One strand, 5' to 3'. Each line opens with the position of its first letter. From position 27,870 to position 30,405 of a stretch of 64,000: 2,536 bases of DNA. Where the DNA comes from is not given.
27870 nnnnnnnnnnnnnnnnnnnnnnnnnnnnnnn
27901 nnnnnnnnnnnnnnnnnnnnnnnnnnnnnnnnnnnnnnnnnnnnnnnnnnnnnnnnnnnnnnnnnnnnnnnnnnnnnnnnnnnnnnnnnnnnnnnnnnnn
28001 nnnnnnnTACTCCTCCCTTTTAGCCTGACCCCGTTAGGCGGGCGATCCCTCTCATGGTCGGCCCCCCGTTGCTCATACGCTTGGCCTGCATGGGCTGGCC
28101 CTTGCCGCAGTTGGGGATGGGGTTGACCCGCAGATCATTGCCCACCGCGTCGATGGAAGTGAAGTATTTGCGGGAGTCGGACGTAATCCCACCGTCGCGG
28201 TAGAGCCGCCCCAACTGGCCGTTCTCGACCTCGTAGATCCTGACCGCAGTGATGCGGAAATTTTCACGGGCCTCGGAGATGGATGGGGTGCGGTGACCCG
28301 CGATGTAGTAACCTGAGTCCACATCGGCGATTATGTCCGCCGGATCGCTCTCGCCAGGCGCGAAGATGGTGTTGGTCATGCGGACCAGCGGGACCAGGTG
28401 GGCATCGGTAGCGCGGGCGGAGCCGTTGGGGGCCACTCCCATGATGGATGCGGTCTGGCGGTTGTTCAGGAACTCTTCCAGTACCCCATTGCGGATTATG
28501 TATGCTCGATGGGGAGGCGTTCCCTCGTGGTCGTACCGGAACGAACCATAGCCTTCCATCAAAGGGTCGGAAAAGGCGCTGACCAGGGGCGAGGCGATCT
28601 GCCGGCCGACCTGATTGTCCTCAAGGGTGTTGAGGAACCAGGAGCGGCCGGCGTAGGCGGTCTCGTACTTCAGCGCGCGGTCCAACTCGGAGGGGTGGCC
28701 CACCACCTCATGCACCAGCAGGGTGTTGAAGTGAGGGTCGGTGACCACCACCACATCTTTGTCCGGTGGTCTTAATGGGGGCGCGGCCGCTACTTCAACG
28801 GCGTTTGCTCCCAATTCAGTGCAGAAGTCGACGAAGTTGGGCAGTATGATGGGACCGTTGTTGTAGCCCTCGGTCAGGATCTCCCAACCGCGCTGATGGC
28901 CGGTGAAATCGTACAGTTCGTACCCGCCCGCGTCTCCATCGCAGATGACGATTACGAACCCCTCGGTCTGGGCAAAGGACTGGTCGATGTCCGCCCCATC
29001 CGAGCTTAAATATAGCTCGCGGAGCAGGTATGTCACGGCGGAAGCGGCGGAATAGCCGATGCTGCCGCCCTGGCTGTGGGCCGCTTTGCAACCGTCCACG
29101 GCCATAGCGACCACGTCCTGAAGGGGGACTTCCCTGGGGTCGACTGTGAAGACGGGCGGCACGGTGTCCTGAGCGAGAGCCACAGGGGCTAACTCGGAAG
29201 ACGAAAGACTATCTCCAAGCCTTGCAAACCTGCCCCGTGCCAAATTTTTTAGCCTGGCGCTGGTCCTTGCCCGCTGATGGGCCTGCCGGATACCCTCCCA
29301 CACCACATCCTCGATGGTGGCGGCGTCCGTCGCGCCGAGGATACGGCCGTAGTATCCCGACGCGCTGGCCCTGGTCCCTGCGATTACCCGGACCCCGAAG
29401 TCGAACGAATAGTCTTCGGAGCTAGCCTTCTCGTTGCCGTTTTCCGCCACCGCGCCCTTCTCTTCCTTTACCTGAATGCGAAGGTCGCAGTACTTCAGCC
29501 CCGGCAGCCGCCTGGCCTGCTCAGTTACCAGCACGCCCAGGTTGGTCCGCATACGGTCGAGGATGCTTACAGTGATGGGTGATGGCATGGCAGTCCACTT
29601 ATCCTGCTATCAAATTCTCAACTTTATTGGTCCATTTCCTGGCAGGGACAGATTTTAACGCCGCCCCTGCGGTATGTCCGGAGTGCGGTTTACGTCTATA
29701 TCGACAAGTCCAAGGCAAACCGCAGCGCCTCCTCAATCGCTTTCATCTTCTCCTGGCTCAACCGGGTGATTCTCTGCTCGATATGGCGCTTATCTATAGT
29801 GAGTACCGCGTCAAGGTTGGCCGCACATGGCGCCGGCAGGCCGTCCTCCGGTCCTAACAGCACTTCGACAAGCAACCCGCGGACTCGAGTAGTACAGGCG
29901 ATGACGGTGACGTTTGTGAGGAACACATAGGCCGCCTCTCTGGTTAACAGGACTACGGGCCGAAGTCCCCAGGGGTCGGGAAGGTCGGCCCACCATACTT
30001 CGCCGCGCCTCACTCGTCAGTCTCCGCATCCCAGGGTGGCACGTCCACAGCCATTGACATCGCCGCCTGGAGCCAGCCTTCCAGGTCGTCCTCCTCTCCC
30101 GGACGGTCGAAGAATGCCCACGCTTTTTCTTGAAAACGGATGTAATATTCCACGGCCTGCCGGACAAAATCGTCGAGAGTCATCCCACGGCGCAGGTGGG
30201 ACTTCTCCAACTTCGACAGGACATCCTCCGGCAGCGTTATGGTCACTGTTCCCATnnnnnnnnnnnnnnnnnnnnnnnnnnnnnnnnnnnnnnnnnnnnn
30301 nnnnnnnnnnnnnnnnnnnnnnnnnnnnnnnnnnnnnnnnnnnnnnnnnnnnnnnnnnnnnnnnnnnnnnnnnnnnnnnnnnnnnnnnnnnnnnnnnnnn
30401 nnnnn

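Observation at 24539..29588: HEPN-like (PaREP1-type) genes woven into a tldD-pmbA protease operon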

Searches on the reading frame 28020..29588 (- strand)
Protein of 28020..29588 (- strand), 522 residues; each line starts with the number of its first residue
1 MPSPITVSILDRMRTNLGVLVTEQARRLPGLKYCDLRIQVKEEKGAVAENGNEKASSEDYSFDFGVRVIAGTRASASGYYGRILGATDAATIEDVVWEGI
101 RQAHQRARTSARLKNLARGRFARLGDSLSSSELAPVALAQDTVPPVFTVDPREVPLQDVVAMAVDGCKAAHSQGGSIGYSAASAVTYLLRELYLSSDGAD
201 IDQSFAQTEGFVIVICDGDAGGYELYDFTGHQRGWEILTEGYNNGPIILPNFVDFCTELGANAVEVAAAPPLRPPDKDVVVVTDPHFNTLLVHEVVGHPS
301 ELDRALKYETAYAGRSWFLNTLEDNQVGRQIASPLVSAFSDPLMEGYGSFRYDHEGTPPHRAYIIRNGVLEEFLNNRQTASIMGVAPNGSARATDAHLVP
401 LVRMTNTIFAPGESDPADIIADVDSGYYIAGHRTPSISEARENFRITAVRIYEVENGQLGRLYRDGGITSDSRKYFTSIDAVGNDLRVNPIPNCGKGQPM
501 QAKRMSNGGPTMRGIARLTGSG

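Call 3: search_protein_families(library=pfam, proteins=[window:28020-29588:-], max_evalue=0.1)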
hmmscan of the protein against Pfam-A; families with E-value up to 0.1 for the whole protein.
window:28020-29588:- (522 aa): 2 families
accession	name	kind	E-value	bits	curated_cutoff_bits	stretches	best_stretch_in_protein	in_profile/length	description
PF19289.4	PmbA_TldD_3rd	-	2e-41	142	22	1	279-512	4-211/220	PmbA/TldA metallopeptidase C-terminal domain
PF19290.4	PmbA_TldD_2nd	-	0.00015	22.6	20.9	1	150-237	2-86/109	PmbA/TldA metallopeptidase central domain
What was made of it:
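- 28020..29588 (-): tldD: catalytic subunit of a divergent TldD/PmbA metalloprotease pair (522 aa). PF19289 E 2e-41 (call 3).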

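Call 4: search_protein_families(library=ncbifam, proteins=[window:28020-29588:-], max_evalue=0.1)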
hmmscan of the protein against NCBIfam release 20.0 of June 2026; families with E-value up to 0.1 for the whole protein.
window:28020-29588:- (522 aa): 3 families
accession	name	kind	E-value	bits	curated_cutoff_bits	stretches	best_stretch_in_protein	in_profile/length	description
NF040952.1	Arch_mtprotase_TldD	equivalog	1.3e-32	113.2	635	1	278-513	215-436/443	zinc metalloprotease TldD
NF008006.0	PRK10735.1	equivalog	1.2e-27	96.6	513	1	276-513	245-471/481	metalloprotease TldD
NF008268.0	PRK11040.1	equivalog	0.0033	16.2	438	1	326-488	275-427/446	metalloprotease PmbA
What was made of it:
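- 28020..29588 (-): Only 113 bits against the 635-bit NCBIfam equivalog cut-off (call 4).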

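Call 18: find_related_loci(query=A2, collection=metagenome_contigs, flank=6000)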
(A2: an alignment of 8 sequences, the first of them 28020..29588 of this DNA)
Query A2 (522 aa) in metagenome_contigs; peptide patterns used: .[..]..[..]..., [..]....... (x = any residue, [..] = any of these).
424 stretches matched a pattern; 190 encode a relative of the query (tblastn E <= 1e-3); the best 80 are kept; 80 distinct loci.
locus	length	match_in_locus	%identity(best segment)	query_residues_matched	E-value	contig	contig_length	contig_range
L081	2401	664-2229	79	1-522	0e+0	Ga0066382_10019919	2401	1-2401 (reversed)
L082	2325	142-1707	78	1-522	0e+0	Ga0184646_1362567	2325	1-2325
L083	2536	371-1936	79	1-522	0e+0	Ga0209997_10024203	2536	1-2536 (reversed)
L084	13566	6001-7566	79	1-522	0e+0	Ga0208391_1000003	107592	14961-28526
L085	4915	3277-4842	78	1-522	0e+0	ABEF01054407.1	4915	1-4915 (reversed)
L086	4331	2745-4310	76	1-522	0e+0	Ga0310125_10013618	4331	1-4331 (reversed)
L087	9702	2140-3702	77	2-522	0e+0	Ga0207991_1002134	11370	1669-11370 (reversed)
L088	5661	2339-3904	78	1-522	0e+0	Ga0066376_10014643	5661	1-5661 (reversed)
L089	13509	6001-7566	78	1-522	0e+0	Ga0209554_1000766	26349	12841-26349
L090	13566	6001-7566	77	1-522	0e+0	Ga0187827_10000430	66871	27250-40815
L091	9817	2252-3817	75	1-522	0e+0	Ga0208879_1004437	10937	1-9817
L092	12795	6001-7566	75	1-522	0e+0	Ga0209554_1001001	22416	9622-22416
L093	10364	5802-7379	75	1-522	0e+0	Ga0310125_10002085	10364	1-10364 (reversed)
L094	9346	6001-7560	75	1-522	0e+0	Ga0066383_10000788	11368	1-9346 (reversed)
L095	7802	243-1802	75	1-522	0e+0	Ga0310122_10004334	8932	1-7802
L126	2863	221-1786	59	1-522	0e+0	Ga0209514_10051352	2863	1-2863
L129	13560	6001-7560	54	1-520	0e+0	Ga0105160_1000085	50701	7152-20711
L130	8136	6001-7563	54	1-520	0e+0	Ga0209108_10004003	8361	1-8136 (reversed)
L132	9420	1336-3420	55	1-521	0e+0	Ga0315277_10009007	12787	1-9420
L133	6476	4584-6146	54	1-520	0e+0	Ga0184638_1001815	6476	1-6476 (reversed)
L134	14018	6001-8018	55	1-521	0e+0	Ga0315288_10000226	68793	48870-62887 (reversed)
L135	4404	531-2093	56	1-521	0e+0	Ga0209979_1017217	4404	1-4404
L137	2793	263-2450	55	1-521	0e+0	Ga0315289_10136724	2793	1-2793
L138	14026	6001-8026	55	1-521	0e+0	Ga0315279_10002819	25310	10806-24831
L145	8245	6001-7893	55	1-521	0e+0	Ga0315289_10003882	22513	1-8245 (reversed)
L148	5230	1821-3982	54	1-521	0e+0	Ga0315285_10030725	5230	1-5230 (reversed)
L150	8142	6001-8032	54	1-521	0e+0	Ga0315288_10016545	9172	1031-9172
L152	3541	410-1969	54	1-521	0e+0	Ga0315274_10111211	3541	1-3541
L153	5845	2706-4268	54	1-521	0e+0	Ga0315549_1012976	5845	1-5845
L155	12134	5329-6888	53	1-520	0e+0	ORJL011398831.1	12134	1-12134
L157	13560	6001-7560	55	1-520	0e+0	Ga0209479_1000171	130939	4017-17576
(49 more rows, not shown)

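Call 21: search_protein_families(library=pfam, proteins=[L129:7594-8124:+, L132:2874-3281:+, L132:3433-4278:+, L134:8061-8873:+, L135:2122-2538:+, L138:8046-10598:+, L148:3988-4887:+, L152:2550-3134:+, L153:4835-5383:+, L155:7095-7643:+], max_evalue=0.01)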
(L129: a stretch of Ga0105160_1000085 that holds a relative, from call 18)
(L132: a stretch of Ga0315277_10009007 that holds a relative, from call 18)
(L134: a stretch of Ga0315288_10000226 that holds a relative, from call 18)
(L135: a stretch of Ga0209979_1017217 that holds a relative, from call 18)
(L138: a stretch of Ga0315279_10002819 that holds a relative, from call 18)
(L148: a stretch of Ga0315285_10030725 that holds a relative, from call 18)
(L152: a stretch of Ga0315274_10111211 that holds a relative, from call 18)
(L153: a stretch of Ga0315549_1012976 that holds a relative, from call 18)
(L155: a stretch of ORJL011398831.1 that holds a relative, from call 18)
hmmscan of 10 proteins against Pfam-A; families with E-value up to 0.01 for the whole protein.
L129:7594-8124:+ (176 aa): 2 families
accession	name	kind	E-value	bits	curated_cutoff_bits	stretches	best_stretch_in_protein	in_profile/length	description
PF08534.16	Redoxin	-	9.7e-23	81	26.6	1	26-167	1-148/148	Redoxin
PF00578.27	AhpC-TSA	-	2.7e-18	66.5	26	1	28-150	2-123/124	AhpC/TSA family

L132:2874-3281:+ (135 aa): 1 family
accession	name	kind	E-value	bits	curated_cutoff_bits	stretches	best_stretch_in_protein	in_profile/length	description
PF01541.30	GIY-YIG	-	2e-13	50.9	22.6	1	33-103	2-75/78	GIY-YIG catalytic domain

L132:3433-4278:+ (281 aa): 0 families

L134:8061-8873:+ (270 aa): 0 families

L135:2122-2538:+ (138 aa): 0 families

L138:8046-10598:+ (850 aa): 17 families
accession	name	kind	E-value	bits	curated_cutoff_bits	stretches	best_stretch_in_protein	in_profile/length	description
PF14559.12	TPR_19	-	2.2e-17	63.6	25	2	594-657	2-65/68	Tetratricopeptide repeat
PF13676.11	TIR_2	-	1e-13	52.3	28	1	3-112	1-111/122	TIR domain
PF13432.12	TPR_16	-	1.2e-11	45.2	32.7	1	522-579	4-61/65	Tetratricopeptide repeat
PF07719.23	TPR_2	-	6.3e-10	38.8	27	1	585-611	3-29/34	Tetratricopeptide repeat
PF13428.12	TPR_14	-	1.8e-08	34.7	23.5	0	664-694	14-44/44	Tetratricopeptide repeat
PF00515.34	TPR_1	-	2.4e-08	33.9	27.8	0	585-612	3-30/34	Tetratricopeptide repeat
PF13424.12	TPR_12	-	4.7e-07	30.4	30.1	1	584-645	4-73/77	Tetratricopeptide repeat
PF12895.13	ANAPC3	-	2.6e-06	28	27.2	1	575-642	15-81/82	Anaphase-promoting complex, cyclosome, subunit 3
PF25058.1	ARM_TT21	-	1.4e-05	25.5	27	1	656-797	12-134/155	Tetratricopeptide repeat protein 21 ARM repeat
PF13371.12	TPR_9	-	6.2e-05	23.4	35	0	527-581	7-61/73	Tetratricopeptide repeat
PF01637.24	ATPase_2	-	0.00024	21.4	33.2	1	144-185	3-44/225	ATPase domain predominantly from Archaea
PF23914.1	TPR_CcmH_CycH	-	0.00032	21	42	0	567-612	105-150/158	Cytochrome c-type biogenesis protein H TPR domain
PF13431.12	TPR_17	-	0.00035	21.1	24.4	0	674-699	2-27/34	Tetratricopeptide repeat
PF13414.12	TPR_11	-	0.00061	19.9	26.8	0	705-724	12-31/42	TPR repeat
PF13176.12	TPR_7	-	0.0016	18.8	27.9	1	585-611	1-27/36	Tetratricopeptide repeat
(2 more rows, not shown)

L148:3988-4887:+ (299 aa): 1 family
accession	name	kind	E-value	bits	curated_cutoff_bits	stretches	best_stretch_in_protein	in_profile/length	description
PF17419.7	MauJ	-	0.0074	17.6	28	0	177-212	1-36/116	Methylamine utilization protein MauJ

L152:2550-3134:+ (194 aa): 1 family
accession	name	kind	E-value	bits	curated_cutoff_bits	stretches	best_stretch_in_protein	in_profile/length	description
PF00226.36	DnaJ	-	2.5e-21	76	27.8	1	3-64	1-63/63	DnaJ domain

L153:4835-5383:+ (182 aa): 0 families

L155:7095-7643:+ (182 aa): 1 family
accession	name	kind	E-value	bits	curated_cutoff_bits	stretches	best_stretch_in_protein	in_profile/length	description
PF00211.25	Guanylate_cyc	-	2e-20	73.6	21.9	1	2-151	10-156/183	Adenylate and Guanylate cyclase catalytic domain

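Call 25: search_protein_families(library=pfam, proteins=[L155:7640-8320:+, L155:8428-9003:+, L157:7542-7928:+, L126:1796-2863:+, L153:4247-4651:+, L138:7563-7946:+, L137:2005-2367:+, L150:7628-7951:+, L145:7908-8245:+, L130:7817-8107:+], max_evalue=0.01)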
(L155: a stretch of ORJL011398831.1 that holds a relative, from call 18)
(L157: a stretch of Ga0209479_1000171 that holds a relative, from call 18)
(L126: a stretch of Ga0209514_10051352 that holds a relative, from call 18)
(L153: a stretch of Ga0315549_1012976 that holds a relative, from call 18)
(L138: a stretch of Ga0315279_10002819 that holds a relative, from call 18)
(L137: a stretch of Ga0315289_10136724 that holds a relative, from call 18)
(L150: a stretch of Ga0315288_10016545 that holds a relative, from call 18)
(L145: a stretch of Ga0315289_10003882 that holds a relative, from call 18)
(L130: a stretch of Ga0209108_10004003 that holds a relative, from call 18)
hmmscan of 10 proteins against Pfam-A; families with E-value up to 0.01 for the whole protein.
L155:7640-8320:+ (226 aa): 13 families
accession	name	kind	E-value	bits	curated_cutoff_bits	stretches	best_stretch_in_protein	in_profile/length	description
PF00027.35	cNMP_binding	-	1.1e-28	99.5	27.5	1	31-117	2-88/89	Cyclic nucleotide-binding domain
PF13545.12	HTH_Crp_2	-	8.1e-18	64.6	27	1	150-222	1-68/70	Crp-like helix-turn-helix domain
PF12802.13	MarR_2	-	4.6e-06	27.1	27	1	173-210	15-54/61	MarR family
PF00392.27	GntR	-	3.6e-05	23.8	27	1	177-212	24-60/64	Bacterial regulatory proteins, gntR family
PF00325.26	Crp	-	0.00019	21.6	21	1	175-206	1-32/32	Bacterial regulatory proteins, crp family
PF01381.28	HTH_3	-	0.0012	19.2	23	1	177-197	10-30/55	Helix-turn-helix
PF13412.12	HTH_24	-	0.0025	17.8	21.9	1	177-206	18-47/48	Winged helix-turn-helix DNA-binding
PF13384.12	HTH_23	-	0.003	17.8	24.6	1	177-204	18-45/50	Homeodomain-like domain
PF01978.25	TrmB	-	0.0039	17.4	25.6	1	176-219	22-65/68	Sugar-specific transcriptional regulator TrmB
PF13518.12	HTH_28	-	0.0046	17.5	25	0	178-211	14-49/52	Helix-turn-helix domain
PF13551.12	HTH_29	-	0.0051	17.3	28.1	0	178-212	14-52/64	Winged helix-turn helix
PF25213.1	HVO_A0261_N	-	0.0084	16.4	35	0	175-211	23-59/86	HVO_A0261 N-terminal domain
PF01047.28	MarR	-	0.0096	16.2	24.6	0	176-210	17-51/59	MarR family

L155:8428-9003:+ (191 aa): 1 family
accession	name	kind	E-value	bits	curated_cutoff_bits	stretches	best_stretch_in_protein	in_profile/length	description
PF02566.24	OsmC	-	3.2e-15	56.8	27.5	1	81-184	1-97/100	OsmC-like protein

L157:7542-7928:+ (129 aa): 3 families
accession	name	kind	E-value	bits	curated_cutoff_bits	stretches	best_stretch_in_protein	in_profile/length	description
PF08534.16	Redoxin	-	4.3e-13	49.7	26.6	1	43-125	1-87/148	Redoxin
PF00578.27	AhpC-TSA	-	8.2e-13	48.8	26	1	44-122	1-80/124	AhpC/TSA family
PF02630.20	SCO1-SenC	-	0.0046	17.4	22.8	1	49-110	2-66/134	SCO1/SenC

L126:1796-2863:+ (356 aa): 2 families
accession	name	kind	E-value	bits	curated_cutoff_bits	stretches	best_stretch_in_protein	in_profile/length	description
PF01565.28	FAD_binding_4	-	2.7e-44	150.7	26.4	1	49-187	1-138/139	FAD binding domain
PF02913.24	FAD-oxidase_C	-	5.7e-05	23.4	21.2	1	223-324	1-117/248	FAD linked oxidases, C-terminal domain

L153:4247-4651:+ (134 aa): 1 family
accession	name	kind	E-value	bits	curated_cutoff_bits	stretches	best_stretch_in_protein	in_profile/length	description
PF01541.30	GIY-YIG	-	1.1e-14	55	22.6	1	32-102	2-75/78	GIY-YIG catalytic domain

L138:7563-7946:+ (127 aa): 1 family
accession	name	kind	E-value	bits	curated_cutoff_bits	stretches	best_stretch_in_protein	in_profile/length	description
PF01541.30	GIY-YIG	-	5.5e-14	52.7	22.6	1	25-95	2-75/78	GIY-YIG catalytic domain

L137:2005-2367:+ (120 aa): 1 family
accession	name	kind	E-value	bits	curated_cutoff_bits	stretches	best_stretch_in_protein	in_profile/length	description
PF01541.30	GIY-YIG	-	5.2e-13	49.5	22.6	1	20-88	2-75/78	GIY-YIG catalytic domain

L150:7628-7951:+ (107 aa): 1 family
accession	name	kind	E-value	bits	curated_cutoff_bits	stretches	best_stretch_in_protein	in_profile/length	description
PF01541.30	GIY-YIG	-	2.6e-15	56.9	22.6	1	5-76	2-76/78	GIY-YIG catalytic domain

L145:7908-8245:+ (112 aa): 1 family
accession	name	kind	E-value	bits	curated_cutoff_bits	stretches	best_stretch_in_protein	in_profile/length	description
PF01541.30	GIY-YIG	-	4.6e-15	56.1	22.6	1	20-90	2-75/78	GIY-YIG catalytic domain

L130:7817-8107:+ (96 aa): 1 family
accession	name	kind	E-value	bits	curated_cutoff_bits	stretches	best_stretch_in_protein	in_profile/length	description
PF15919.11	HicB_lk_antitox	-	0.0042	17.7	27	1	6-66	1-60/123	HicB_like antitoxin of bacterial toxin-antitoxin system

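Call 37: search_protein_families(library=padloc, proteins=[window:28020-29588:-, L084:7591-8643:+, L138:8046-10598:+, L132:3433-4278:+, L148:3988-4887:+], max_evalue=0.01)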
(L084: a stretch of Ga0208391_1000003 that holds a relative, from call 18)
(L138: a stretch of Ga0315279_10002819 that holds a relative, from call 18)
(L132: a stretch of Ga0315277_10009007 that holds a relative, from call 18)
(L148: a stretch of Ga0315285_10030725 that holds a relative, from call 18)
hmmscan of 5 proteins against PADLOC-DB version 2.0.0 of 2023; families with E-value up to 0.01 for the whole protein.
window:28020-29588:- (522 aa): 0 families

L084:7591-8643:+ (350 aa): 1 family
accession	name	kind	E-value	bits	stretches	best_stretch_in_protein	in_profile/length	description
PDLC03812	RTasRmuC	-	3.3e-24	83.3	1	44-295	141-396/439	DRT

L138:8046-10598:+ (850 aa): 4 families
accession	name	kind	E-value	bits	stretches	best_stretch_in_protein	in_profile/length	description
PDLC03015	TIR-NLR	-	1.5e-10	38.5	1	2-181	3-192/824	-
PDLC00436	ThsB1|ThsB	-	8.8e-05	20.1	1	2-75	37-116/183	TIR-like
PDLC02012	SAVED5--SAVED_TIR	-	0.00055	17.1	1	2-73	15-89/404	-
PDLC05062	PDC-S66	-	0.0031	15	1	3-73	151-224/282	-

L132:3433-4278:+ (281 aa): 0 families

L148:3988-4887:+ (299 aa): 0 families

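Call 43: search_protein_families(library=ncbifam, proteins=[L132:3433-4278:+, L134:8061-8873:+, L148:3988-4887:+, L153:4835-5383:+, L135:2122-2538:+, L133:6130-6459:+, L084:7591-8643:+, L152:2550-3134:+], max_evalue=0.01)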
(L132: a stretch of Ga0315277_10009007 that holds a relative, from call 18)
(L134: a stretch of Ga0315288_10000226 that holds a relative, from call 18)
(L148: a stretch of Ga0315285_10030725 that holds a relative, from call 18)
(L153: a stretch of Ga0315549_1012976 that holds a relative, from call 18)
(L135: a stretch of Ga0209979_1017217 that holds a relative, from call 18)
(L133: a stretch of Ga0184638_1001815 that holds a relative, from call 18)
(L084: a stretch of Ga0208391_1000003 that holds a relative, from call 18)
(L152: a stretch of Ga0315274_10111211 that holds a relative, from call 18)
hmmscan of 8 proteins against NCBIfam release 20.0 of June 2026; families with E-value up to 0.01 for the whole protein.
L132:3433-4278:+ (281 aa): 0 families

L134:8061-8873:+ (270 aa): 1 family
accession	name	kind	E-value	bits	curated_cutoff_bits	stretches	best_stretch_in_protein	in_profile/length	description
NF038353.1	FxLYD_dom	domain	0.0028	17.5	23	1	192-254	2-61/71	FxLYD domain-containing protein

L148:3988-4887:+ (299 aa): 0 families

L153:4835-5383:+ (182 aa): 0 families

L135:2122-2538:+ (138 aa): 0 families

L133:6130-6459:+ (109 aa): 0 families

L084:7591-8643:+ (350 aa): 1 family
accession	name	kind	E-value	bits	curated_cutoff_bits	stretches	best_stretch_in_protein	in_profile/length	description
NF007686.0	PRK10361.1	equivalog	1.1e-22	80.3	810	1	31-294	135-403/475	DNA recombination protein RmuC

L152:2550-3134:+ (194 aa): 17 families
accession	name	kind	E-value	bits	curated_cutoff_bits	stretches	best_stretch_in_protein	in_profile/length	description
NF037946.1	terminal_TopJ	equivalog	1.5e-24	86.6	300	1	3-66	6-69/810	terminal organelle assembly protein TopJ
TIGR02349.1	DnaJ_bact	equivalog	4.9e-23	82.1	377.2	1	3-74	1-73/354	molecular chaperone DnaJ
TIGR03835.1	termin_org_DnaJ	equivalog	9e-21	74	512.25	1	3-68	3-68/871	terminal organelle assembly protein TopJ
NF007618.0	PRK10266.1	equivalog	1.1e-20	74.4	403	1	2-69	4-71/306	curved DNA-binding protein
NF010892.0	PRK14299.1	equivalog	1.3e-20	73.9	392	1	2-89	4-84/291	chaperone protein DnaJ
NF008035.0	PRK10767.1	subfamily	1.1e-18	67.5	338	1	2-73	4-76/374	molecular chaperone DnaJ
NF010885.0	PRK14292.1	equivalog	4.4e-17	62.1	585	1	1-66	1-66/371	chaperone protein DnaJ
NF010871.0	PRK14278.1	equivalog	3e-16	59.3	502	1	2-64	3-65/378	molecular chaperone DnaJ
NF010874.0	PRK14281.1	equivalog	1.4e-15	57.3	619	1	3-75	4-77/397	chaperone protein DnaJ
NF010894.0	PRK14301.1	equivalog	2.1e-15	56.6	548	1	3-71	5-74/373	chaperone protein DnaJ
NF010872.0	PRK14279.1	equivalog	9e-15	54.7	556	1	3-76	10-84/394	molecular chaperone DnaJ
NF050028.1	CldAdptActJ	equivalog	2.8e-09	37.3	150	1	1-63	1-69/93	cold adaptation protein ActJcold adaptation protein ActJ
TIGR00714.1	hscB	equivalog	2.6e-07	30.9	46.75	1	17-63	6-56/156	Fe-S protein assembly co-chaperone HscB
NF003449.0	PRK05014.1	equivalog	3.5e-06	27.3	189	1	3-63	2-70/172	co-chaperone HscB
NF002935.0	PRK03578.1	equivalog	2.4e-05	24.9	198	1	14-63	20-75/176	Fe-S protein assembly co-chaperone HscB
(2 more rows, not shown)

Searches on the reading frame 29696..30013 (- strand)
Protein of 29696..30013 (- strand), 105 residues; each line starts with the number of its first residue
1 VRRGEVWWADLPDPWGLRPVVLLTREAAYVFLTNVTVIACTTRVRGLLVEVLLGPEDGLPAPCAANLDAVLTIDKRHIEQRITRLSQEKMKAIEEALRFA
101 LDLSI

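Call 3: search_protein_families(library=pfam, proteins=[window:29696-30013:-], max_evalue=0.1)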
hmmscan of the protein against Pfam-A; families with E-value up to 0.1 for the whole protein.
window:29696-30013:- (105 aa): 1 family
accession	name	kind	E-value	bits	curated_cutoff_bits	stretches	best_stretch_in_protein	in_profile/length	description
PF02452.23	PemK_toxin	-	6.1e-15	55.8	23.1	1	2-99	1-107/109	PemK-like, MazF-like toxin of type II toxin-antitoxin system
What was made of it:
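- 29696..30255 (-): RHH antitoxin (30010-30255) plus MazF/PemK toxin (29696-30013) in the neighbouring variable ilvD|tldD gap. Call 3.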

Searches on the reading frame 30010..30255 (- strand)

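Call 3: search_protein_families(library=pfam, proteins=[window:30010-30255:-], max_evalue=0.1)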
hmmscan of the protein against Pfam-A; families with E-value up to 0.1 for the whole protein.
window:30010-30255:- (81 aa): 2 families
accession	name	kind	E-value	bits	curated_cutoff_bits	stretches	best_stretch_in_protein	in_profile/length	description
PF01402.27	RHH_1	-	0.00028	21.1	20.5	1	4-39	2-37/39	Ribbon-helix-helix protein, copG family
PF07878.17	RHH_5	-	0.08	13.1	26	0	4-19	4-19/43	CopG-like RHH_1 or ribbon-helix-helix domain, RHH_5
